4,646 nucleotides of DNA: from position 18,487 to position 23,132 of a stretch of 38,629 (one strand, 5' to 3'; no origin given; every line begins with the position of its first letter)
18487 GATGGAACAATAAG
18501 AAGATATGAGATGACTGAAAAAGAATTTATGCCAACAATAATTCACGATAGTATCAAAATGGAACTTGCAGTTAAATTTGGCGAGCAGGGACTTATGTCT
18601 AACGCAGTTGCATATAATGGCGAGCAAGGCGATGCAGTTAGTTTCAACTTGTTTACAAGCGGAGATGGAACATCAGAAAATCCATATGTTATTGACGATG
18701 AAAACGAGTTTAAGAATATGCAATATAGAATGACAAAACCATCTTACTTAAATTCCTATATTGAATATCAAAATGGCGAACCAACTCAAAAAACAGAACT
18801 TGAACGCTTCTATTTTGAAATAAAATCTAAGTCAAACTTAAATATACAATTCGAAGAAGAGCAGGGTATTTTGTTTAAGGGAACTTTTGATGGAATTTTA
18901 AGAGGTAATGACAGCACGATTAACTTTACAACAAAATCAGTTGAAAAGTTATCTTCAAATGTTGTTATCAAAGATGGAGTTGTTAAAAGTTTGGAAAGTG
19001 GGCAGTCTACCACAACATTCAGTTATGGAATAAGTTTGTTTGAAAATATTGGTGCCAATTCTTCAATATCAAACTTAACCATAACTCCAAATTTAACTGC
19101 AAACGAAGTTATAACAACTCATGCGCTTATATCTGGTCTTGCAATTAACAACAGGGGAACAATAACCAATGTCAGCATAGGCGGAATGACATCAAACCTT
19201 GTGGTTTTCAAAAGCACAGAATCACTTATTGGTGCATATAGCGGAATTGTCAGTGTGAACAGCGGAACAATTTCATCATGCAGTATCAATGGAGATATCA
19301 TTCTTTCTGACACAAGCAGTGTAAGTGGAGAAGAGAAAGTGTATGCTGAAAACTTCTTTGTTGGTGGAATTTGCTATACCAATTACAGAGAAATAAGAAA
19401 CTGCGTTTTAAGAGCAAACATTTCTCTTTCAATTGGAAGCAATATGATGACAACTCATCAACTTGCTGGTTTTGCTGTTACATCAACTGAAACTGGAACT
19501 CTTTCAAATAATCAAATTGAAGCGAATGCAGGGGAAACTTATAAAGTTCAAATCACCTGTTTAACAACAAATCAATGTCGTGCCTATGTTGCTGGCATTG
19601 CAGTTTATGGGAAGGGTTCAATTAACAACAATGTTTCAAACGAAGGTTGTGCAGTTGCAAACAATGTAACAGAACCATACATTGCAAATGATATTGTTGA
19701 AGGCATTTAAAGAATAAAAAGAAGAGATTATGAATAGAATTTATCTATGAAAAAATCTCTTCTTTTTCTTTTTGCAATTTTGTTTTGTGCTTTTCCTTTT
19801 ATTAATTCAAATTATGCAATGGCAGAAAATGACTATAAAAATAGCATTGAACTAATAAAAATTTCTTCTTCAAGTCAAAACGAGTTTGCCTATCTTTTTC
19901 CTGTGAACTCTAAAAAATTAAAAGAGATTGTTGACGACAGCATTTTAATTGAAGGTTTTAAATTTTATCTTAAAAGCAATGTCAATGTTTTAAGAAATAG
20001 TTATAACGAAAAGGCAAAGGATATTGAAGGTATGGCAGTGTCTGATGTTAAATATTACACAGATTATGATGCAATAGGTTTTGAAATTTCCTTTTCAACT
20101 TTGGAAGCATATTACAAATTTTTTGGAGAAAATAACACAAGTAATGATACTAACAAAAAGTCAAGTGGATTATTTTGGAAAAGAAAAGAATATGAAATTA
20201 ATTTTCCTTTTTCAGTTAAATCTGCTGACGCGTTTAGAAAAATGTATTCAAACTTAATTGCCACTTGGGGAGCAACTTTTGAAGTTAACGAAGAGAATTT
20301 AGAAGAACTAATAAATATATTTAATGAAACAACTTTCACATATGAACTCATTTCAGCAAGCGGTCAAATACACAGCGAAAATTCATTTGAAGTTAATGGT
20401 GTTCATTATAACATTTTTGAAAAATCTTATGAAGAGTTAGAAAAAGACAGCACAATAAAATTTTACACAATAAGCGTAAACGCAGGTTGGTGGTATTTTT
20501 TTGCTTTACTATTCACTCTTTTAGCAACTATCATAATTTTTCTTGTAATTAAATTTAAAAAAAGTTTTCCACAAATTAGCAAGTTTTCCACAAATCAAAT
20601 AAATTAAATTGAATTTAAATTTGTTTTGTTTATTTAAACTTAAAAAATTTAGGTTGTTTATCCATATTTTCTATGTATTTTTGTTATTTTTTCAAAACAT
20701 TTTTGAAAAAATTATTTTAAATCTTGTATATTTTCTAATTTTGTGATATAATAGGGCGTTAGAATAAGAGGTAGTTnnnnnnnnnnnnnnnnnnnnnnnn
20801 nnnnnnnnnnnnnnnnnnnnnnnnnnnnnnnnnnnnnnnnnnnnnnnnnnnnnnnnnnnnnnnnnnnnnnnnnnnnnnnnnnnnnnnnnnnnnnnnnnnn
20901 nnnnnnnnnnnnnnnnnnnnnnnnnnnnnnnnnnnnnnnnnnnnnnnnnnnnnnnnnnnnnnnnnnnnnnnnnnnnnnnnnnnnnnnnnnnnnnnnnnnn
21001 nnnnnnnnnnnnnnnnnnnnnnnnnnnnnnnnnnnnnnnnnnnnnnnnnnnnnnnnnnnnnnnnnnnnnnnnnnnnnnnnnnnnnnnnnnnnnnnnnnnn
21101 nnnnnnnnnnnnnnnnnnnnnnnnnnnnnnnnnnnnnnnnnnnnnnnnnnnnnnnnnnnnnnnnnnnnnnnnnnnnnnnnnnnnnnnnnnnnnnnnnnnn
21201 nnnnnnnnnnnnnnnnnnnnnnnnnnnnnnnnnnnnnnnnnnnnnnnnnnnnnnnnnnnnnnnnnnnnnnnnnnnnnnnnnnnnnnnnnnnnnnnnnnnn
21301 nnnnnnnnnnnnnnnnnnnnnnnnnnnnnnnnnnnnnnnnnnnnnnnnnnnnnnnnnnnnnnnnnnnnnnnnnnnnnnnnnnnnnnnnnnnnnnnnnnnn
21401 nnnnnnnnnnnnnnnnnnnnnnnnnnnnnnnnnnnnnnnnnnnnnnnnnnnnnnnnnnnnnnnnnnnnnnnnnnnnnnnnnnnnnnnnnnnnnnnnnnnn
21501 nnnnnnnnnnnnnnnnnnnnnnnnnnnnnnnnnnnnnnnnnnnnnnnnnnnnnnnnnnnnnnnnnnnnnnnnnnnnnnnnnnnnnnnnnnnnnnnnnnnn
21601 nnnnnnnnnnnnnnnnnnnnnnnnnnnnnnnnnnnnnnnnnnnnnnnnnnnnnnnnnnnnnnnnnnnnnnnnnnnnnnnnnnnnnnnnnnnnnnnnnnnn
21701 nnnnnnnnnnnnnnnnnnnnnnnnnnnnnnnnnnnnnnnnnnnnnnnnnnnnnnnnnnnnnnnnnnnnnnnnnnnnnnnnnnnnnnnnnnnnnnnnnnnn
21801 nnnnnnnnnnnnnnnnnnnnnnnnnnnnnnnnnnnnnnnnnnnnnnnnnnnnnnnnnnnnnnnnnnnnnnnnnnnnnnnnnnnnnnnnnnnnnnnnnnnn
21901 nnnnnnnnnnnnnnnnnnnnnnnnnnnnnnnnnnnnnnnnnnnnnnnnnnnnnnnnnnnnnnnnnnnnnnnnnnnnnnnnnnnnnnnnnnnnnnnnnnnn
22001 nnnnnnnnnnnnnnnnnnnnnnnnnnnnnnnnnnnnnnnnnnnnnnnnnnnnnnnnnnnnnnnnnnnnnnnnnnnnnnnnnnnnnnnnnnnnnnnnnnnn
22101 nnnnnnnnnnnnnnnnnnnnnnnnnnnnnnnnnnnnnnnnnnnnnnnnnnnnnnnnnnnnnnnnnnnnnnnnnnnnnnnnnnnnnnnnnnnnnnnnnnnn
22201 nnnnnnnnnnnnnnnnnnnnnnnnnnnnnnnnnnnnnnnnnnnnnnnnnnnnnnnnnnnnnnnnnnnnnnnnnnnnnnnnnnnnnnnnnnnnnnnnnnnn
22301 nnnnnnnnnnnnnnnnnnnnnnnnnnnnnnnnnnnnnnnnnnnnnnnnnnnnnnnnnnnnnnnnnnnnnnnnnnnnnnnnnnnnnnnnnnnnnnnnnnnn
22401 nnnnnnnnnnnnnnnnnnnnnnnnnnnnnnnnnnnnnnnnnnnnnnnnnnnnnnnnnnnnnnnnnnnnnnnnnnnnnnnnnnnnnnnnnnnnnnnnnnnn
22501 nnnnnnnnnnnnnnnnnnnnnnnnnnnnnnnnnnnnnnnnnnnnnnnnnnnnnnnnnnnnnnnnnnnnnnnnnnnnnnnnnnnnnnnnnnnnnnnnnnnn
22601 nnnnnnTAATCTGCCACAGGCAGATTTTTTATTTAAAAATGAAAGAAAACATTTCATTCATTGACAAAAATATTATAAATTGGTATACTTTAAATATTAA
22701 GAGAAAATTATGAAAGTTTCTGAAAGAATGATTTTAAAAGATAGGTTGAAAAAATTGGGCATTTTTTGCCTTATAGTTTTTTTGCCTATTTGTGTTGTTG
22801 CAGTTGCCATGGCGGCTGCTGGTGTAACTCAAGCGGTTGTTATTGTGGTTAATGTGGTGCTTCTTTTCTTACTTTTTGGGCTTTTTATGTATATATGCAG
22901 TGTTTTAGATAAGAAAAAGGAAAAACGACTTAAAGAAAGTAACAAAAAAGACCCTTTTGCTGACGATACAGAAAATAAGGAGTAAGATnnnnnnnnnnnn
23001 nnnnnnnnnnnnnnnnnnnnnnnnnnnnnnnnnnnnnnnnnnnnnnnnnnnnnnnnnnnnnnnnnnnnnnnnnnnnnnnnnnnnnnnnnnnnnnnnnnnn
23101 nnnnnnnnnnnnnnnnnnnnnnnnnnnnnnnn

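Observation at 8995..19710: A 3,571-aa lipoprotein built as a beads-on-a-string fibre of about 30 highly divergent beta-sandwich modules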

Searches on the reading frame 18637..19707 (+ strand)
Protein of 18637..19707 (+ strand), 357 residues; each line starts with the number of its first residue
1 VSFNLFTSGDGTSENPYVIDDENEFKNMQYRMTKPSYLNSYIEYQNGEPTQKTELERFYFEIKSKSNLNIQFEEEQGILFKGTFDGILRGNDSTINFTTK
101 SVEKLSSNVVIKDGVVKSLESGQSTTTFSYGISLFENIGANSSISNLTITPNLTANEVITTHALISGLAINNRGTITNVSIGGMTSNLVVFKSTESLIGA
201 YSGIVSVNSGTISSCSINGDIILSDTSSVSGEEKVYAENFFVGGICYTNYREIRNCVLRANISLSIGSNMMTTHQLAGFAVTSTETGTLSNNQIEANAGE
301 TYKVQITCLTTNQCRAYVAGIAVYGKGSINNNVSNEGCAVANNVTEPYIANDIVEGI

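Call 63: search_solved_structures(query=A6, max_evalue=10, show_alignments=2)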
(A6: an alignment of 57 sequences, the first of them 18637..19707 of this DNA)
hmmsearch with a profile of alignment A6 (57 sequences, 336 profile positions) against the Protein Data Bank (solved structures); distinct sequences matched with E-value up to 10: 4.
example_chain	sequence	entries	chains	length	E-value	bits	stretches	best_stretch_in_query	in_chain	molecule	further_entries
3n6z_A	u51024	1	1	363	1.2e-05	27.4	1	5-84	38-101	putative immunoglobulin A1 protease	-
9prb_A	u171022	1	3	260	0.014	17.4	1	225-271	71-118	Spore germination protein GerIA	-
3qbz_A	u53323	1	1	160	1.6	10.6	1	25-68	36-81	DDK kinase regulatory subunit DBF4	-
5i01_A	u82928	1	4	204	1.8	10.4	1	233-286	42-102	Phosphoheptose isomerase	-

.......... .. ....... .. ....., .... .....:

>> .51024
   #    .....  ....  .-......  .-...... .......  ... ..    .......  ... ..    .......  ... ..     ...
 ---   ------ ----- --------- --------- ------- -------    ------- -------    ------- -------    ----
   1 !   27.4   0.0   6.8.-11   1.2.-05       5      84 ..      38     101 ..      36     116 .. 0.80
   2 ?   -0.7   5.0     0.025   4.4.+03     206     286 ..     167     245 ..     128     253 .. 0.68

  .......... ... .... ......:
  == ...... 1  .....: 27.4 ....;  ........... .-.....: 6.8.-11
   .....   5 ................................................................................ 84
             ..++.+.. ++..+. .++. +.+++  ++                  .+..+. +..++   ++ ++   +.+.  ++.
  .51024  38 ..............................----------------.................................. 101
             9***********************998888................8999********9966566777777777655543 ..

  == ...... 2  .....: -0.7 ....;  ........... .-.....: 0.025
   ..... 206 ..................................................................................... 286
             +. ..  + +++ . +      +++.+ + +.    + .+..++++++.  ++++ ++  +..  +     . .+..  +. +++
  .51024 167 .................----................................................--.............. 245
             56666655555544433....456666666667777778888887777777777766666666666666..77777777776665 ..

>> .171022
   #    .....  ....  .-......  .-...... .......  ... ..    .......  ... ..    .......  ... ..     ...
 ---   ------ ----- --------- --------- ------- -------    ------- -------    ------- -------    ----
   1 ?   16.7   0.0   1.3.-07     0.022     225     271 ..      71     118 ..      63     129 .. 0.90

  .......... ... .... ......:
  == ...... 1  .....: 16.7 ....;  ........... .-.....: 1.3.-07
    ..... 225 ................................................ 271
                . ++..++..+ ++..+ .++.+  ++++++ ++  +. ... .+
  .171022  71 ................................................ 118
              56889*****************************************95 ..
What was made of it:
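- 18631..19707 (+): C-terminal GLUG-type beta-helix domain (residues 3213-3571), the probable distal tip. A 57-sequence profile hits PDB 3n6z_A at E 1.2e-5 (call 63).
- On Pfam Glug (PF07581) / GLUG beta-helix: The family profile hits 3n6z at 1.2e-5 (call 63).
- The best solved relative is annotated 'putative immunoglobulin A1 protease' (call 63). The match to 3n6z covers only the 80-residue N-cap region (call 63).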

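Call 64: search_protein_families(library=pfam, alignment_id=A6, max_evalue=0.1)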
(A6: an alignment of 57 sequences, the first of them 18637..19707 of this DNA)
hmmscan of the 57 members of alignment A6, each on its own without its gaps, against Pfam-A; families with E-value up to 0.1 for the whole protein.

A. member 1, window:18637-19707:+ (357 aa): 1 family
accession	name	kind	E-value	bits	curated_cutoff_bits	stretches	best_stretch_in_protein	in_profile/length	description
PF15023.12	DUF4523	-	0.054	13.7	27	1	171-216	112-157/166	Protein of unknown function (DUF4523)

B. families by the number of members that match (of 57 scanned): 18 families
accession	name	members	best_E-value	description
PF07581.17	Glug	9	6.5e-05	The GLUG motif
PF01676.23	Metalloenzyme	2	0.059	Metalloenzyme superfamily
PF23643.1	TRAPPC13_C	1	0.0024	Trafficking protein particle complex subunit 13, C-terminal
PF10437.14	Lip_prot_lig_C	1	0.0055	Bacterial lipoate protein ligase C-terminus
PF25548.1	DUF7926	1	0.0086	Domain of unknown function (DUF7926)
PF11777.13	DUF3316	1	0.028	Protein of unknown function (DUF3316)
PF23728.1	Tubby_C_like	1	0.035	Tubby C-terminal like domain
PF02797.21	Chal_sti_synt_C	1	0.039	Chalcone and stilbene synthases, C-terminal domain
PF01987.23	AIM24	1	0.042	Mitochondrial biogenesis AIM24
PF16371.11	MetallophosN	1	0.05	N terminal of Calcineurin-like phosphoesterase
PF15023.12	DUF4523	1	0.054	Protein of unknown function (DUF4523)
PF25180.1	Gp54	1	0.057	Phage antiviral trigger protein Gp54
PF19388.4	DUF5963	1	0.062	Family of unknown function (DUF5963)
PF02903.20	Alpha-amylase_N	1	0.063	Alpha amylase, N-terminal ig-like domain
PF22439.1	TAdV_Fibre-like_head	1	0.073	Turkey Adenovirus 3 Fibre protein-like, head domain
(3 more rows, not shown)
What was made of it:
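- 18631..19707 (+): Pfam Glug hits 9 of 57 orthologues, best 6.5e-5 (call 64).
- On Pfam Glug (PF07581) / GLUG beta-helix: 9 of 57 orthologues hit, best 6.5e-5 (call 64).
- Closest known: PDB 3N6Z, 'putative immunoglobulin A1 protease'. Same: The N-cap motif LF-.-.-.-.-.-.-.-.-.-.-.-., followed by repeats rich in G and N (calls 63, 64).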

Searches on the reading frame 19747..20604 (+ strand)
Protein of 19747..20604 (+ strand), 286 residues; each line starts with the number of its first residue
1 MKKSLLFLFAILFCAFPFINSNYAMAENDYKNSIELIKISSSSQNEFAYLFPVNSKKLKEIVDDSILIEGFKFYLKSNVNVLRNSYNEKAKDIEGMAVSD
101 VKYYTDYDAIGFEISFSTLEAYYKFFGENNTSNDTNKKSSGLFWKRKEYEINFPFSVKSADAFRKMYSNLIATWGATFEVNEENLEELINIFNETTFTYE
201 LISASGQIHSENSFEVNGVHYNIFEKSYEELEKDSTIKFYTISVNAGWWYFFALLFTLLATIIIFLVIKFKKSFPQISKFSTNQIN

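Call 9: search_protein_families(library=pfam, proteins=[window:19747-20604:+], max_evalue=0.001)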
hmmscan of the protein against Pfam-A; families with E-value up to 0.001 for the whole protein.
window:19747-20604:+ (286 aa): 0 families

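Call 71: search_protein_families(library=pfam, proteins=[window:19747-20604:+], max_evalue=1)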
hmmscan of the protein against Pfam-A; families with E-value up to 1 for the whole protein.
window:19747-20604:+ (286 aa): 2 families
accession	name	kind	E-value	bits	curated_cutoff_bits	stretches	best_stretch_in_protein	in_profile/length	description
PF07377.18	DUF1493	-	0.026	15.6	21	1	177-251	38-107/108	Protein of unknown function (DUF1493)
PF03205.20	MobB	-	0.11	12.8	26.6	1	63-91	91-119/133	Molybdopterin guanine dinucleotide synthesis protein B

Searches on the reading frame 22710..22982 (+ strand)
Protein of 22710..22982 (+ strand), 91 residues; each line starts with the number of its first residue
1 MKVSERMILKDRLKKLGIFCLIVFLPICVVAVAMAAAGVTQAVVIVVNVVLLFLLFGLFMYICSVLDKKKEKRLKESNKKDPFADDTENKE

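Call 10: search_protein_families(library=pfam, proteins=[window:22710-22982:+], max_evalue=0.01)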
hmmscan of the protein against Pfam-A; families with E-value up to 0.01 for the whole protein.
window:22710-22982:+ (91 aa): 3 families
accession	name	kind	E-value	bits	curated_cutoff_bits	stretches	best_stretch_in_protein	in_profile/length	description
PF19470.4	DUF6007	-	2.4e-05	24.6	26.7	1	9-72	4-65/65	Family of unknown function (DUF6007)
PF25184.1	YxzE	-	0.0069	17.8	40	0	49-85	4-35/65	YxzE-like putative bacteriocin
PF02673.24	BacA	-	0.0098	16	33.4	1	10-79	78-146/257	Bacitracin resistance protein BacA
